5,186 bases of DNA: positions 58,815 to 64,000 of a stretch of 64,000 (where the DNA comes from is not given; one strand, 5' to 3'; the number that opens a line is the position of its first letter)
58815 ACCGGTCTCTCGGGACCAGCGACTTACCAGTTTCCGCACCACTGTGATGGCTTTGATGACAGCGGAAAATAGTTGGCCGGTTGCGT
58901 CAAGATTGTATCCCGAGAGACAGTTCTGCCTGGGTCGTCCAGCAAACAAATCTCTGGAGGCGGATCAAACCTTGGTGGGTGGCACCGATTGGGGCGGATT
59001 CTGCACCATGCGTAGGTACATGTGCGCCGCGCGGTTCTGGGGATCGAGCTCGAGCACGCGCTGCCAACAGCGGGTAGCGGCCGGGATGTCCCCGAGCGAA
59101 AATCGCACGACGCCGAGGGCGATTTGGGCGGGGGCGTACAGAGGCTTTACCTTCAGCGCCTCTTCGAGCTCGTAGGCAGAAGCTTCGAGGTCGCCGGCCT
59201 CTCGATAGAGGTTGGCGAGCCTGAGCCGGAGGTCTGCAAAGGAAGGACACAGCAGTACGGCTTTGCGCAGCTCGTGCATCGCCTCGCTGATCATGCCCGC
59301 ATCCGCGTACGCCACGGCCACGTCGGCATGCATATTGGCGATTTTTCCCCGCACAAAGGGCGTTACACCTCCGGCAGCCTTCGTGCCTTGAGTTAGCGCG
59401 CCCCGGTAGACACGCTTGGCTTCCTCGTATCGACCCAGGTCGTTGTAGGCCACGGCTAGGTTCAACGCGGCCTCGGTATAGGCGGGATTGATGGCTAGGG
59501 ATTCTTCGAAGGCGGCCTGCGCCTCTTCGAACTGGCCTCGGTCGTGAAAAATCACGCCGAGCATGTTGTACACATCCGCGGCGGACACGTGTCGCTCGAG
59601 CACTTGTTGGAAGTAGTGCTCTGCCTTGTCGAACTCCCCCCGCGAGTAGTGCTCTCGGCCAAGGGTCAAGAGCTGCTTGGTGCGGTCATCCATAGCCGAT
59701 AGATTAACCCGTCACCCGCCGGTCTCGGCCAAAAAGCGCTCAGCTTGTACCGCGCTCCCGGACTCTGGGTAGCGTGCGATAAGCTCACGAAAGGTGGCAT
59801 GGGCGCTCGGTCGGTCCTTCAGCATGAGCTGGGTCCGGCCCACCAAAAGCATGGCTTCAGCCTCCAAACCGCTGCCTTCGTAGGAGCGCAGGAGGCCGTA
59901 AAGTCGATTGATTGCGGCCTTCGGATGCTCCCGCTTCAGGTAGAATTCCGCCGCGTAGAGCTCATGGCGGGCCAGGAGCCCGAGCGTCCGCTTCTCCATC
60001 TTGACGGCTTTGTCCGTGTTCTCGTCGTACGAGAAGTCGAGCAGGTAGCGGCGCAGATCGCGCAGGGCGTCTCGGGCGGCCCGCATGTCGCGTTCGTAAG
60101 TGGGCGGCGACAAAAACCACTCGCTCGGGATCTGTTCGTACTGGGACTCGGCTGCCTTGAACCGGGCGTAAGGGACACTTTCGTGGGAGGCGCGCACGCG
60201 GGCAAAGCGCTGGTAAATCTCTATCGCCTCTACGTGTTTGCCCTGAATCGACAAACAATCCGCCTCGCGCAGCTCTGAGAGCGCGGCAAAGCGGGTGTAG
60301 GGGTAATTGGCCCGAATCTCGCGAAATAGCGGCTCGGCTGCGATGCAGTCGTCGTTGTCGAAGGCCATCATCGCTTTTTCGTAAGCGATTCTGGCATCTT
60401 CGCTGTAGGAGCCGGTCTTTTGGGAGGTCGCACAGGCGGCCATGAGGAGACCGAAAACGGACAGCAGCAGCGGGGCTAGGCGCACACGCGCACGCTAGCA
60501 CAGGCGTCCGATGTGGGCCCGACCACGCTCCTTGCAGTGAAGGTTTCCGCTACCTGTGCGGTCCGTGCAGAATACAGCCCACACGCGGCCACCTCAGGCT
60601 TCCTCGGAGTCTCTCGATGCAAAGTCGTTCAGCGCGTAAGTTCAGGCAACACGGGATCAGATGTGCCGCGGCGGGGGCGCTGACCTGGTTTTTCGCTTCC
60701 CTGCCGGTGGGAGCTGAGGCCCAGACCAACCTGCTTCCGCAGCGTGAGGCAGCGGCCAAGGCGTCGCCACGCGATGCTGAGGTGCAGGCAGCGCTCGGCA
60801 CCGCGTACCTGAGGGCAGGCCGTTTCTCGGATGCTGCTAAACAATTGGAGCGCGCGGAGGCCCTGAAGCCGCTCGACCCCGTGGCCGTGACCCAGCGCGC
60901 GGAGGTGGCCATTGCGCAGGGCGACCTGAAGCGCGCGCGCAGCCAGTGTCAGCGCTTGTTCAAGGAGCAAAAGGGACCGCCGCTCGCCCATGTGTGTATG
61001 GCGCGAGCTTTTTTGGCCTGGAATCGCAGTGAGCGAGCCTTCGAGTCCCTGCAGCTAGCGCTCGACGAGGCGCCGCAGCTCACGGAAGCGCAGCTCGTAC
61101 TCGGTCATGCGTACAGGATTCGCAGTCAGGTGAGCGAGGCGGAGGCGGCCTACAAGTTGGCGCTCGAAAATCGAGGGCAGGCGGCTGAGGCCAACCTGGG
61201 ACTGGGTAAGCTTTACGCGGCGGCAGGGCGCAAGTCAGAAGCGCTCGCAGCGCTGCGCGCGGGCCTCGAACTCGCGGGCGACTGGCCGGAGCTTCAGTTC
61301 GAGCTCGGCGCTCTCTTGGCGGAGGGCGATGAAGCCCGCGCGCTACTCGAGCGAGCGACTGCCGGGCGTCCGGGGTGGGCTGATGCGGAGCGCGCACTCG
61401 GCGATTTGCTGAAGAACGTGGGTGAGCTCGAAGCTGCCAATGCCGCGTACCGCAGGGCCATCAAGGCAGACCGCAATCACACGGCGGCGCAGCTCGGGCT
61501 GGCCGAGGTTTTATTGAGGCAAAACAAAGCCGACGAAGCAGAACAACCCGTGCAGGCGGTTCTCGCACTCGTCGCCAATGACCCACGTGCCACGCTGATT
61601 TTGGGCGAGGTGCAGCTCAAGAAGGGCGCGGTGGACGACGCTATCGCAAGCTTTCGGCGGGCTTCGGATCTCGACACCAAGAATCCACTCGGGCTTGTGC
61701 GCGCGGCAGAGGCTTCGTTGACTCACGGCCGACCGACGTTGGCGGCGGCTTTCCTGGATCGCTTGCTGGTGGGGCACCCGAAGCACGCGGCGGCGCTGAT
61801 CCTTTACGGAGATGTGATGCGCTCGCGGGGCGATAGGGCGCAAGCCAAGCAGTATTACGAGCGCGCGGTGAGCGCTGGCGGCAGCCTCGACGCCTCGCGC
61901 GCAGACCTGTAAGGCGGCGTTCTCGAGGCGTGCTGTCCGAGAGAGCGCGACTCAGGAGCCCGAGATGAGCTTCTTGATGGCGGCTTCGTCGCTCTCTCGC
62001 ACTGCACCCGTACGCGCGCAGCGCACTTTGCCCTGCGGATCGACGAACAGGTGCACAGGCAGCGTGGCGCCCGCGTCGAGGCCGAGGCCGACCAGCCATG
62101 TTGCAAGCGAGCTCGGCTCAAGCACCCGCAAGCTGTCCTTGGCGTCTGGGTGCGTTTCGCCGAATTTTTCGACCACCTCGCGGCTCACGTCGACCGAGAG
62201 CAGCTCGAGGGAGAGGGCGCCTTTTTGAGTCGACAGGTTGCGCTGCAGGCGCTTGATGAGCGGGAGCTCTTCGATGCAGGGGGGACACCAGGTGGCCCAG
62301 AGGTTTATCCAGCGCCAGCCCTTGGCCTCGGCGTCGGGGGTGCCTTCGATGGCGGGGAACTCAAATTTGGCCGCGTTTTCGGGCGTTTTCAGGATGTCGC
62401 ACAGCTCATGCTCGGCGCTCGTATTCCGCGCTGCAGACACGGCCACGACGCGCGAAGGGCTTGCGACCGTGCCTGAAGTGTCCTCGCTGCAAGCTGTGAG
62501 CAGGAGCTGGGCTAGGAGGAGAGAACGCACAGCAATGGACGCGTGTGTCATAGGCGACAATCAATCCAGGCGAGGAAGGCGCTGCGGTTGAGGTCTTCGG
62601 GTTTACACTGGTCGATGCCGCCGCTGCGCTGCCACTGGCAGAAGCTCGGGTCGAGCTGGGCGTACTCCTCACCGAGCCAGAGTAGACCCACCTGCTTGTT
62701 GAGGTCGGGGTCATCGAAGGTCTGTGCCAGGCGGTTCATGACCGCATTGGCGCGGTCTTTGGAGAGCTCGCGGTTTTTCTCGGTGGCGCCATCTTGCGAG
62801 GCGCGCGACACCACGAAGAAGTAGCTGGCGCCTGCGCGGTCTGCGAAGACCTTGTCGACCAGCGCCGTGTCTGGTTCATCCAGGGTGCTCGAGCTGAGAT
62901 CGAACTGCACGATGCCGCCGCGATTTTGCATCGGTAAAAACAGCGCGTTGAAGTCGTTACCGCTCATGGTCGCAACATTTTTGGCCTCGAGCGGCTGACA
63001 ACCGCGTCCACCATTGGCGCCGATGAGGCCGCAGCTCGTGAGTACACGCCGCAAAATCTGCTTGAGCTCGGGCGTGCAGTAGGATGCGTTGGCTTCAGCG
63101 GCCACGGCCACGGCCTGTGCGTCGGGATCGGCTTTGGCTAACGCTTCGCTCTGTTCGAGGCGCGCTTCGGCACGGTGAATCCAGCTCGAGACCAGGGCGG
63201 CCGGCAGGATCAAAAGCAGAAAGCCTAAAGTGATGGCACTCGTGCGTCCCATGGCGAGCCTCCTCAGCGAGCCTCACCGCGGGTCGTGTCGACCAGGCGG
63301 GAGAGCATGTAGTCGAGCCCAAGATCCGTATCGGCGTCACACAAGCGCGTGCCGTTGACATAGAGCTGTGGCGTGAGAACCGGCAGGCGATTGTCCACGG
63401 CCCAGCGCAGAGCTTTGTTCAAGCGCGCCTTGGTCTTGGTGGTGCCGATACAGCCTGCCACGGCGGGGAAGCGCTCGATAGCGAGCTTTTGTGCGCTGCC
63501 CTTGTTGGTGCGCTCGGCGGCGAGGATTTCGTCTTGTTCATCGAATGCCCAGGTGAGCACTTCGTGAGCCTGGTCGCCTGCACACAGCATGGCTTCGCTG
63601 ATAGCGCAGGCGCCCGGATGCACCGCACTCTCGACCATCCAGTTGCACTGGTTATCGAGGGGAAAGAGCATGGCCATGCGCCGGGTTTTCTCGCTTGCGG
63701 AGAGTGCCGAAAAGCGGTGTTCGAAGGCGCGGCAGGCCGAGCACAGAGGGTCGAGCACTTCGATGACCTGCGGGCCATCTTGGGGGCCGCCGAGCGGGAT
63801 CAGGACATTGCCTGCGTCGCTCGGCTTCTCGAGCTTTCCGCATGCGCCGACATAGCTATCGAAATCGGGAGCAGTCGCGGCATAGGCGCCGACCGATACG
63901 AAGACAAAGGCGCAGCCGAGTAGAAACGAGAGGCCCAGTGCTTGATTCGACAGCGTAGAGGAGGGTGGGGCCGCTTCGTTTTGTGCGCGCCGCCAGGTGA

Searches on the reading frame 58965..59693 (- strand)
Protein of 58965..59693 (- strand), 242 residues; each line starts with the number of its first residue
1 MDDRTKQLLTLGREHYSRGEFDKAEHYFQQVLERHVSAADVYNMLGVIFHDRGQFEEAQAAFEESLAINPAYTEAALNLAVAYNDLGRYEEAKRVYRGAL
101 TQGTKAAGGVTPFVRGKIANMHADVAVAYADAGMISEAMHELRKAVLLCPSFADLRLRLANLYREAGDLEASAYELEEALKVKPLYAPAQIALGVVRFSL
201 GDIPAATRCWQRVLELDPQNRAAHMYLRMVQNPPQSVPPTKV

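Call 8: search_protein_families(library=pfam, proteins=[window:58965-59693:-], max_evalue=0.01)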
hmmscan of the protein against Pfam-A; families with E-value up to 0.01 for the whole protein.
window:58965-59693:- (242 aa): 32 families (the best 25 are shown)
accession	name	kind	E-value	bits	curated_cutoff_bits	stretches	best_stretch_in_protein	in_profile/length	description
PF00515.34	TPR_1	-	9.6e-31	104.8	27.8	4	39-71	1-33/34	Tetratricopeptide repeat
PF07719.23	TPR_2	-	3.4e-30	102.1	27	3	39-71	1-33/34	Tetratricopeptide repeat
PF13181.12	TPR_8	-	6.9e-26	88.6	25.7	2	39-71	1-33/34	Tetratricopeptide repeat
PF13414.12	TPR_11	-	5.5e-25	87.2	26.8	4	48-87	3-42/42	TPR repeat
PF13432.12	TPR_16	-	5.9e-23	81.4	32.7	2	9-58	1-50/65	Tetratricopeptide repeat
PF13428.12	TPR_14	-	8.2e-22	75.9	23.5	4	122-162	4-44/44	Tetratricopeptide repeat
PF14559.12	TPR_19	-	4.5e-21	75.4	25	3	51-100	3-52/68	Tetratricopeptide repeat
PF13424.12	TPR_12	-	1.5e-19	70.4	30.1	2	34-69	40-75/77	Tetratricopeptide repeat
PF13374.12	TPR_10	-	6.3e-19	67.8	27.5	3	39-68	2-31/42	Tetratricopeptide repeat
PF13431.12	TPR_17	-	1.1e-18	66.3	24.4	1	61-93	1-33/34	Tetratricopeptide repeat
PF13174.12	TPR_6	-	3.5e-12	46.6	26.3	0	74-98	1-25/33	Tetratricopeptide repeat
PF13176.12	TPR_7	-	5.6e-11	42.1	27.9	0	76-101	2-27/36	Tetratricopeptide repeat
PF23914.1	TPR_CcmH_CycH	-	1.3e-10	41.7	42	1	133-220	64-154/158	Cytochrome c-type biogenesis protein H TPR domain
PF07721.20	TPR_4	-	1.9e-10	40.7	27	1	75-97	3-25/26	Tetratricopeptide repeat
PF13371.12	TPR_9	-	8.9e-09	35.7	35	0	194-229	36-71/73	Tetratricopeptide repeat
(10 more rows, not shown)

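Call 9: search_protein_families(library=ncbifam, proteins=[window:58965-59693:-], max_evalue=0.01)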
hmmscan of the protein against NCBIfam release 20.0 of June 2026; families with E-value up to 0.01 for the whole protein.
window:58965-59693:- (242 aa): 37 families (the best 25 are shown)
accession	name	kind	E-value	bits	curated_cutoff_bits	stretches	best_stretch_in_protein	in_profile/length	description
TIGR02521.1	type_IV_pilW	equivalog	7.1e-23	81.4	154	3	37-105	29-97/234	type IV pilus biogenesis/stability protein PilW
TIGR02917.1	PEP_TPR_lipo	equivalog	1e-20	73.3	312.2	2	14-102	440-528/899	XrtA/PEP-CTERM system TPR-repeat protein PrsT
NF033762.1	social_mot_Tgl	equivalog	5e-18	65.3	225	2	11-101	37-128/252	social motility TPR repeat lipoprotein Tgl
NF040959.1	MamA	equivalog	1.6e-17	63.6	200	2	3-102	35-134/204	magnetosome protein MamA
NF008391.2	PRK11189.1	equivalog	2.4e-15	56.8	250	1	23-94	83-154/297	lipoprotein NlpI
NF033758.1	gliding_GltE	equivalog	9.9e-15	54.4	225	2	24-102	71-149/411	adventurous gliding motility TPR repeat lipoprotein GltE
NF033920.0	C39_PA2778_fam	equivalog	1.4e-12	47.5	150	2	5-70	190-255/255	PA2778 family cysteine peptidase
TIGR00540.1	TPR_hemY_coli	hypoth_equivalog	4.7e-11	42.1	142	1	30-98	317-384/385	heme biosynthesis-associated TPR protein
NF047371.1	FlcA_CTERM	equivalog_domain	1.2e-10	40.6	300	1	14-101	131-218/646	periplasmic flagellar collar protein FlcA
TIGR00990.1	3a0801s09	subfamily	5.1e-10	38.6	757.25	2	10-69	438-497/615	mitochondrial import receptor subunit TOM70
NF008757.0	PRK11788.1-5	equivalog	1.3e-09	37.7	363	1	74-219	108-246/388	lipopolysaccharide assembly protein LapB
TIGR03939.1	PGA_TPR_OMP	equivalog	7e-09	34.5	366.65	1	49-223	320-499/800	poly-beta-1,6 N-acetyl-D-glucosamine export porin PgaA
TIGR02552.1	LcrH_SycD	equivalog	2.3e-08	33.8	104.8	1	6-100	19-113/136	SycD/LcrH family type III secretion system chaperone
NF002725.1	PRK02603.1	equivalog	2.6e-08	34.1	143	2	19-92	49-125/173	photosystem I assembly protein Ycf3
TIGR02795.1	tol_pal_ybgF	equivalog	4.2e-08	33.8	90.1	1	13-98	10-101/119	tol-pal system protein YbgF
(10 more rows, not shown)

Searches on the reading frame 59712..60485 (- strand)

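Call 8: search_protein_families(library=pfam, proteins=[window:59712-60485:-], max_evalue=0.01)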
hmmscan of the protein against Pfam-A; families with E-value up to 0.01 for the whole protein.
window:59712-60485:- (257 aa): 10 families
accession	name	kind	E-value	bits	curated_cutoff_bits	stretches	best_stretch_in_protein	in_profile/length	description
PF13525.12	YfiO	-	5.8e-22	78.9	25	1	32-212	6-181/203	Outer membrane lipoprotein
PF13174.12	TPR_6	-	7.2e-10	39.3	26.3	1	210-242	1-33/33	Tetratricopeptide repeat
PF13512.12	TPR_18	-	8.3e-08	33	21.9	1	32-153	11-134/145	Tetratricopeptide repeat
PF13432.12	TPR_16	-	6.9e-05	23.7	32.7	0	182-241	7-63/65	Tetratricopeptide repeat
PF13424.12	TPR_12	-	0.00015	22.3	30.1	0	31-93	3-70/77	Tetratricopeptide repeat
PF07719.23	TPR_2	-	0.00026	21.3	27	0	209-241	1-33/34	Tetratricopeptide repeat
PF13428.12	TPR_14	-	0.0012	19.8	23.5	0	210-245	2-37/44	Tetratricopeptide repeat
PF14559.12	TPR_19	-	0.0013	19.5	25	0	183-248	2-63/68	Tetratricopeptide repeat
PF09976.15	TPR_21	-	0.0061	16.8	25.5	0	22-105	30-113/193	Tetratricopeptide repeat-like domain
PF24575.1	TPR_Slam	-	0.0073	17.2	35.2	0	31-65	47-81/104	Surface lipoprotein assembly modifier, N-terminal TPR repeats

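Call 9: search_protein_families(library=ncbifam, proteins=[window:59712-60485:-], max_evalue=0.01)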
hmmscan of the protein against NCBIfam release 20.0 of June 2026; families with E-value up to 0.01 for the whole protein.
window:59712-60485:- (257 aa): 5 families
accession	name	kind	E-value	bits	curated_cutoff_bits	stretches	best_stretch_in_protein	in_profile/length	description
TIGR03302.1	OM_YfiO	subfamily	3.8e-38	131.3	81.4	1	6-242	5-236/239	outer membrane protein assembly factor BamD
TIGR02795.1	tol_pal_ybgF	equivalog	2.6e-15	57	90.1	2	177-250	44-117/119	tol-pal system protein YbgF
NF008119.0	PRK10866.1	equivalog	3.5e-08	33.4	363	1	10-212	12-215/243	outer membrane protein assembly factor BamD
TIGR02917.1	PEP_TPR_lipo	equivalog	7.3e-05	20.8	312.2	1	180-246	575-638/899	XrtA/PEP-CTERM system TPR-repeat protein PrsT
TIGR02552.1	LcrH_SycD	equivalog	0.0071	16.1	104.8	0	30-108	17-92/136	SycD/LcrH family type III secretion system chaperone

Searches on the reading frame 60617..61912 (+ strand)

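Call 8: search_protein_families(library=pfam, proteins=[window:60617-61912:+], max_evalue=0.01)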
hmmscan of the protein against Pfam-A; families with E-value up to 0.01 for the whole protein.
window:60617-61912:+ (431 aa): 24 families
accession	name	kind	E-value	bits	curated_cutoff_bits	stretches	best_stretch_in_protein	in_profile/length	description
PF14559.12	TPR_19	-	1.4e-27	96.3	25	6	269-325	5-61/68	Tetratricopeptide repeat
PF13432.12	TPR_16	-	3.7e-27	94.8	32.7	5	260-323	2-65/65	Tetratricopeptide repeat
PF13428.12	TPR_14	-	2.8e-26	89.8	23.5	3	55-96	2-43/44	Tetratricopeptide repeat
PF07719.23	TPR_2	-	3.3e-19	67.8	27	1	54-85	1-32/34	Tetratricopeptide repeat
PF23914.1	TPR_CcmH_CycH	-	1.4e-16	61.2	42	2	321-417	48-147/158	Cytochrome c-type biogenesis protein H TPR domain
PF13181.12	TPR_8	-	1.4e-15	56.5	25.7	1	261-288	7-34/34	Tetratricopeptide repeat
PF13424.12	TPR_12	-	1.2e-14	54.7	30.1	2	386-418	40-72/77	Tetratricopeptide repeat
PF13414.12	TPR_11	-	1.1e-13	51.1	26.8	1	262-302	1-41/42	TPR repeat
PF00515.34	TPR_1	-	3.2e-13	49.3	27.8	0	160-184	5-29/34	Tetratricopeptide repeat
PF13431.12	TPR_17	-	1e-12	47.7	24.4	0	277-310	1-34/34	Tetratricopeptide repeat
PF12895.13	ANAPC3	-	1.2e-09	38.8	27.2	1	274-348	8-81/82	Anaphase-promoting complex, cyclosome, subunit 3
PF17874.7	TPR_MalT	-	1.1e-08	35.2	45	1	54-171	40-171/336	MalT-like TPR region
PF09976.15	TPR_21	-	1.2e-08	35.4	25.5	1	43-190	33-180/193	Tetratricopeptide repeat-like domain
PF25060.1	ARM_TT21_2nd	-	3.1e-08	33.9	27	0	141-200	207-266/270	Tetratricopeptide repeat protein 21 second ARM domain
PF13176.12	TPR_7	-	3.7e-07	30.2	27.9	0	59-88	4-35/36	Tetratricopeptide repeat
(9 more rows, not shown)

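Call 9: search_protein_families(library=ncbifam, proteins=[window:60617-61912:+], max_evalue=0.01)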
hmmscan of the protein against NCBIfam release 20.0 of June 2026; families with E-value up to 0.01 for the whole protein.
window:60617-61912:+ (431 aa): 26 families (the best 25 are shown)
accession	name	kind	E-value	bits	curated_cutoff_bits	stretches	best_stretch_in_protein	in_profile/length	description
TIGR02917.1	PEP_TPR_lipo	equivalog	8.4e-37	126.5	312.2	4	238-353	176-291/899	XrtA/PEP-CTERM system TPR-repeat protein PrsT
TIGR02521.1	type_IV_pilW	equivalog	2.2e-24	86.3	154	3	238-415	48-227/234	type IV pilus biogenesis/stability protein PilW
TIGR02552.1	LcrH_SycD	equivalog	3.3e-21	75.4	104.8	4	259-324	56-121/136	SycD/LcrH family type III secretion system chaperone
NF040959.1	MamA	equivalog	1.9e-17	63.4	200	3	239-355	55-171/204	magnetosome protein MamA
NF033920.0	C39_PA2778_fam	equivalog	3.4e-14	52.9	150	2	126-220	160-254/255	PA2778 family cysteine peptidase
NF052415.1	T3SS_chap_SctY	equivalog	1.3e-13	51.3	70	3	295-384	12-104/106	type III secretion apparatus assembly chaperone SctY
NF052400.1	M48_BAM_BepA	equivalog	3.1e-13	49.3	570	2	278-420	294-438/483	beta-barrel assembly-enhancing protease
TIGR02795.1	tol_pal_ybgF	equivalog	1.2e-12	48.5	90.1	1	140-214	23-100/119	tol-pal system protein YbgF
NF033762.1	social_mot_Tgl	equivalog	4.1e-11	42.7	225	1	239-351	49-164/252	social motility TPR repeat lipoprotein Tgl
TIGR00540.1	TPR_hemY_coli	hypoth_equivalog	9.1e-10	37.8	142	1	34-110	306-381/385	heme biosynthesis-associated TPR protein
NF008757.0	PRK11788.1-5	equivalog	1e-09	38.1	363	1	272-424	158-315/388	lipopolysaccharide assembly protein LapB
NF008520.0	PRK11447.1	equivalog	1.2e-09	36.6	858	2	38-84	287-333/1157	cellulose synthase complex outer membrane protein BcsC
NF053607.1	CHU_0125_OmpA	equivalog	4.1e-09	35.5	620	1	140-218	37-115/639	CHU_0125 family OmpA-like outer membrane integrity protein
NF008755.0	PRK11788.1-3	equivalog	4.3e-09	36.2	430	1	296-424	187-315/388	lipopolysaccharide assembly protein LapB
NF033758.1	gliding_GltE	equivalog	6.9e-09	35.2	225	2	205-309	201-310/411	adventurous gliding motility TPR repeat lipoprotein GltE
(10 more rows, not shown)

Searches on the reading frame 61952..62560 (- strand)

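Call 8: search_protein_families(library=pfam, proteins=[window:61952-62560:-], max_evalue=0.01)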
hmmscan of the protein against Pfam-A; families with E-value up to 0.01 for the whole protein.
window:61952-62560:- (202 aa): 3 families
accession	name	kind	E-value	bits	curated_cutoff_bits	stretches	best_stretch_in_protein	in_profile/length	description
PF00578.27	AhpC-TSA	-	1.8e-05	25.1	26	1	78-180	22-122/124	AhpC/TSA family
PF08534.16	Redoxin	-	0.00024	21.4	26.6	1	85-193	33-142/148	Redoxin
PF00085.26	Thioredoxin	-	0.0076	16.7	23.5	0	85-127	23-60/103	Thioredoxin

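Call 9: search_protein_families(library=ncbifam, proteins=[window:61952-62560:-], max_evalue=0.01)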
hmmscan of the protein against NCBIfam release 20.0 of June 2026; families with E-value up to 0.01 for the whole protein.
window:61952-62560:- (202 aa): 6 families
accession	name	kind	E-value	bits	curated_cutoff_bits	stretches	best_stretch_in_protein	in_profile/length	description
NF047696.1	ThlDiSintTplARhiz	equivalog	1.7e-09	37.8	230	1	58-185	72-199/219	thiol:disulfide interchange protein TlpA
NF002854.0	PRK03147.1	subfamily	3.4e-08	33.6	170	1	60-189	39-162/176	thiol-disulfide oxidoreductase ResA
NF041202.1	StoA_CxxC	exception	9.2e-08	32.1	210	1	62-134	32-106/163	endospore biogenesis thiol-disulfide oxidoreductase StoA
TIGR00385.1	dsbE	subfamily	1.4e-05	24.8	123.15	1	82-108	65-91/173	DsbE family thiol:disulfide interchange protein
TIGR01068.1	thioredoxin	equivalog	0.0045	17.1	96.8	1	85-132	19-63/101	thioredoxin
NF041054.1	WAxxUGC_long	equivalog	0.0061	15.9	300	1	87-147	111-173/354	ResA-like WAxxUGC motif-containing protein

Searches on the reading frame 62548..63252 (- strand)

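Call 8: search_protein_families(library=pfam, proteins=[window:62548-63252:-], max_evalue=0.01)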
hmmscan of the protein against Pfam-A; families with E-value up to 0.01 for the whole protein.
window:62548-63252:- (234 aa): 1 family
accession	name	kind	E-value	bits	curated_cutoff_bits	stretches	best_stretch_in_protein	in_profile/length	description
PF00691.25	OmpA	-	3.8e-05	24.4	27.2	1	117-177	2-66/98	OmpA family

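Call 9: search_protein_families(library=ncbifam, proteins=[window:62548-63252:-], max_evalue=0.01)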
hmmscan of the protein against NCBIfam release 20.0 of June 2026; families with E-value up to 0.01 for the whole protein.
window:62548-63252:- (234 aa): 1 family
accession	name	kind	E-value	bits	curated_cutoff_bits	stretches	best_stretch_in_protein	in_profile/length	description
NF053611.1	YiaD_Gzip_OmpA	equivalog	0.0081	15.9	175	0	103-177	95-168/206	YiaD family glycine zipper/OmpA-like lipoprotein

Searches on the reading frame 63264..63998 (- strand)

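Call 8: search_protein_families(library=pfam, proteins=[window:63264-63998:-], max_evalue=0.01)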
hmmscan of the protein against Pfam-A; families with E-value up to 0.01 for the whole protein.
window:63264-63998:- (244 aa): 1 family
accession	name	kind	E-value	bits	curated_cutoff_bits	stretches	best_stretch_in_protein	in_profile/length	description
PF13462.12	Thioredoxin_4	-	9.7e-05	23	23.2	1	76-224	15-155/165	Thioredoxin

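Call 9: search_protein_families(library=ncbifam, proteins=[window:63264-63998:-], max_evalue=0.01)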
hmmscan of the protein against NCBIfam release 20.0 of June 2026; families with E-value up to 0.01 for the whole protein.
window:63264-63998:- (244 aa): 0 families
